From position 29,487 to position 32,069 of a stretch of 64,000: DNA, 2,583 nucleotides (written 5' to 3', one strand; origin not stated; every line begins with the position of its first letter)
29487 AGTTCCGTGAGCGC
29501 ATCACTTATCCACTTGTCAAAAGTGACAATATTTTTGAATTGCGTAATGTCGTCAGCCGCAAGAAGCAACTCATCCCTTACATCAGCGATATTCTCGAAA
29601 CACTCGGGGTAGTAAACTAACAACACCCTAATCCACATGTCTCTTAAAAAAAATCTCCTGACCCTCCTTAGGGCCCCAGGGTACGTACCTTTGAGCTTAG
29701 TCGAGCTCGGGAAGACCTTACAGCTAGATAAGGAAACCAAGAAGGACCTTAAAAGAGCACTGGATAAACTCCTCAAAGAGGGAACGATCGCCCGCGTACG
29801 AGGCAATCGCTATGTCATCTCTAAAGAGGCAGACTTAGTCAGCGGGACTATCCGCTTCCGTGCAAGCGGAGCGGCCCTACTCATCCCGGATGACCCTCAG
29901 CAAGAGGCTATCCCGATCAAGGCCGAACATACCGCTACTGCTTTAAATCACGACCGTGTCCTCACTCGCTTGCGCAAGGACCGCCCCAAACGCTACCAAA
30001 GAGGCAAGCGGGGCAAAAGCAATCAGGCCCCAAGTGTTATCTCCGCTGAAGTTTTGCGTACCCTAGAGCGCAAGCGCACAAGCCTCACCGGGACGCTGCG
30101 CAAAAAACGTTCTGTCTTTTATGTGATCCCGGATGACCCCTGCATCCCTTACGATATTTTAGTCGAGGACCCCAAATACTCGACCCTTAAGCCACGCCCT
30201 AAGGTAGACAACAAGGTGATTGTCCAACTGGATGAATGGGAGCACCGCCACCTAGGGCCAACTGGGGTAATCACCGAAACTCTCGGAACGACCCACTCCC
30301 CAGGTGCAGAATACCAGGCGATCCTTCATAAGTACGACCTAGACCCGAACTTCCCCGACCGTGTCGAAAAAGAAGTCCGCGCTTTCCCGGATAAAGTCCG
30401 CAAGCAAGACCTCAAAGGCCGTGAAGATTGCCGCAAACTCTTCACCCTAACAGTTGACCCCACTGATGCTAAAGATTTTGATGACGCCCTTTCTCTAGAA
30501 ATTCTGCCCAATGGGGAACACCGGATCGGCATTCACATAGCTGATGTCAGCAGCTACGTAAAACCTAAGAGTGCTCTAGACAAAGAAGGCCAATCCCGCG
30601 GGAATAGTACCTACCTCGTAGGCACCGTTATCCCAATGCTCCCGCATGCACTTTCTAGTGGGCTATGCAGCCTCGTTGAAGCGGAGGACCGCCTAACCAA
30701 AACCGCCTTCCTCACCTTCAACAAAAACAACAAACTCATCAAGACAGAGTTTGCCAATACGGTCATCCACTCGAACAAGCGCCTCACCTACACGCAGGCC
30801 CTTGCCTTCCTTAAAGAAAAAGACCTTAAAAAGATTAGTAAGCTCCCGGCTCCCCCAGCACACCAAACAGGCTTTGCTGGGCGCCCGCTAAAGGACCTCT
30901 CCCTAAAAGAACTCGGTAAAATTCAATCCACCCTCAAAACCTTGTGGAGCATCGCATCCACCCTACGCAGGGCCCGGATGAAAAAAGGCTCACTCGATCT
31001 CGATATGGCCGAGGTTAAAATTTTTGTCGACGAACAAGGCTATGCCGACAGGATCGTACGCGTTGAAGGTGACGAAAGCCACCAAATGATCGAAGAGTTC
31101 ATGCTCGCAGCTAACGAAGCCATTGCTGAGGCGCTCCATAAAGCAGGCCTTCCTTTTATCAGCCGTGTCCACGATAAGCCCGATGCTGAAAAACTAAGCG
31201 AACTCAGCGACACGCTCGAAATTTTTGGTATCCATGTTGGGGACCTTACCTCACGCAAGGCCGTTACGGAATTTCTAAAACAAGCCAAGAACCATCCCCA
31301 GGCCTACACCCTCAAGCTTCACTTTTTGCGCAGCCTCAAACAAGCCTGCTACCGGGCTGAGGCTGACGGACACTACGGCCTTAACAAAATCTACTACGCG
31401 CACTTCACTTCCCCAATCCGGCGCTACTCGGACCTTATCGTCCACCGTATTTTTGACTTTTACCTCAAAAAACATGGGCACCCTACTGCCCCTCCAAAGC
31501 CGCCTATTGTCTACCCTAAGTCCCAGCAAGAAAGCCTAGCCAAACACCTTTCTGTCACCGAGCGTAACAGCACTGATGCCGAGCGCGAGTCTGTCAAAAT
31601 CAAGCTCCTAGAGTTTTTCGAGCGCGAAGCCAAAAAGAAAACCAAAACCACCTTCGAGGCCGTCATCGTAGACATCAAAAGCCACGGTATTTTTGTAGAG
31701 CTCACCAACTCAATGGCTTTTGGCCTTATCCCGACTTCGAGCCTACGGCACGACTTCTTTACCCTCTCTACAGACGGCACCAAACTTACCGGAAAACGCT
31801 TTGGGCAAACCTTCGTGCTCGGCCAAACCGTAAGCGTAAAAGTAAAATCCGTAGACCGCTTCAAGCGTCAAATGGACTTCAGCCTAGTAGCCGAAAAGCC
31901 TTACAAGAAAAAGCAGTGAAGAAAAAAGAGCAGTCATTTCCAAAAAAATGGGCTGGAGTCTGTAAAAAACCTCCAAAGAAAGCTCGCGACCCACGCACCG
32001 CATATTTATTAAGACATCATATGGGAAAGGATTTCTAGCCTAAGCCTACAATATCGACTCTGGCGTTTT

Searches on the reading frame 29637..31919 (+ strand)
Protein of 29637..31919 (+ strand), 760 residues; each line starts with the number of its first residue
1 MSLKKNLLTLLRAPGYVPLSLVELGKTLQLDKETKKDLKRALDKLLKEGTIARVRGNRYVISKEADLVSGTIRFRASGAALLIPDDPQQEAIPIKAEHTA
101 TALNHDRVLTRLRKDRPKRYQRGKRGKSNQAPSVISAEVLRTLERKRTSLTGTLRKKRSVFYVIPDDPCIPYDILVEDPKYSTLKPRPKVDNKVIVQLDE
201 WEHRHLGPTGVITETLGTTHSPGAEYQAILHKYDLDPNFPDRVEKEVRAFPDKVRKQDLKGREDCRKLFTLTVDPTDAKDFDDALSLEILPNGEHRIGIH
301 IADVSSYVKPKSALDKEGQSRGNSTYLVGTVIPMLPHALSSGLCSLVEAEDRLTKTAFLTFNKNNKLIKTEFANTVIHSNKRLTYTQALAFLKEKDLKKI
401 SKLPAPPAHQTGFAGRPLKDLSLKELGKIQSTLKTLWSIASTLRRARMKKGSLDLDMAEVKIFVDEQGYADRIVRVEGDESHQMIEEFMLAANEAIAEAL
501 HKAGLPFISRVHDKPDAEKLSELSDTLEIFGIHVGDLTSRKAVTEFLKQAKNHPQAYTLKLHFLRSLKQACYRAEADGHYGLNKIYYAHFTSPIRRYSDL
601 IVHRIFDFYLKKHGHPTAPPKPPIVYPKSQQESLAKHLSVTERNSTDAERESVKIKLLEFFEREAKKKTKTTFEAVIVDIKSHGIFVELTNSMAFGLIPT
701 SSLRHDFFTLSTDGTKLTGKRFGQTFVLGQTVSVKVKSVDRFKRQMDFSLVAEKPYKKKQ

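Call 17: find_encoding_contigs(protein=window:29637-31919:+, flank=10000, max_places=1)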
Protein window:29637-31919:+ (760 aa): 9 contigs read that carry it; 1 place shown.
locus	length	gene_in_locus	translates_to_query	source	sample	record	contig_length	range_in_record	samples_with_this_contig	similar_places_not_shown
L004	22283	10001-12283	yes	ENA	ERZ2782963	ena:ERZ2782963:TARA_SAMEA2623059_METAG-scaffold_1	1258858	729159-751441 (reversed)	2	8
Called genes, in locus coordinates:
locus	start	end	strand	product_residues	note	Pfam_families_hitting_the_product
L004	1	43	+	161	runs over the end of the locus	PF04390:LptE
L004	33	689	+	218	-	PF00834:Ribul_P_3_epim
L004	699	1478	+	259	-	-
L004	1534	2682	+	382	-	-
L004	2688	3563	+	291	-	-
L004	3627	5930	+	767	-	PF08238:Sel1 (faint)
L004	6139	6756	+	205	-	PF00005:ABC_tran, PF13304:AAA_21 (weak)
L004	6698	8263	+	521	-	PF00497:SBP_bac_3, PF00528:BPD_transp_1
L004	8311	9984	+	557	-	PF01368:DHH, PF00571:CBS, PF07085:DRTGG, PF02833:DHHA2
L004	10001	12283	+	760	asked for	PF17876:CSD2, PF00773:RNB, PF00575:S1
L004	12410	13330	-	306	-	PF13302:Acetyltransf_3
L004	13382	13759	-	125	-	PF11964:SpoIIAA-like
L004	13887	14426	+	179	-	PF16798:DUF5069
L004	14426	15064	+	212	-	PF01810:LysE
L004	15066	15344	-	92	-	-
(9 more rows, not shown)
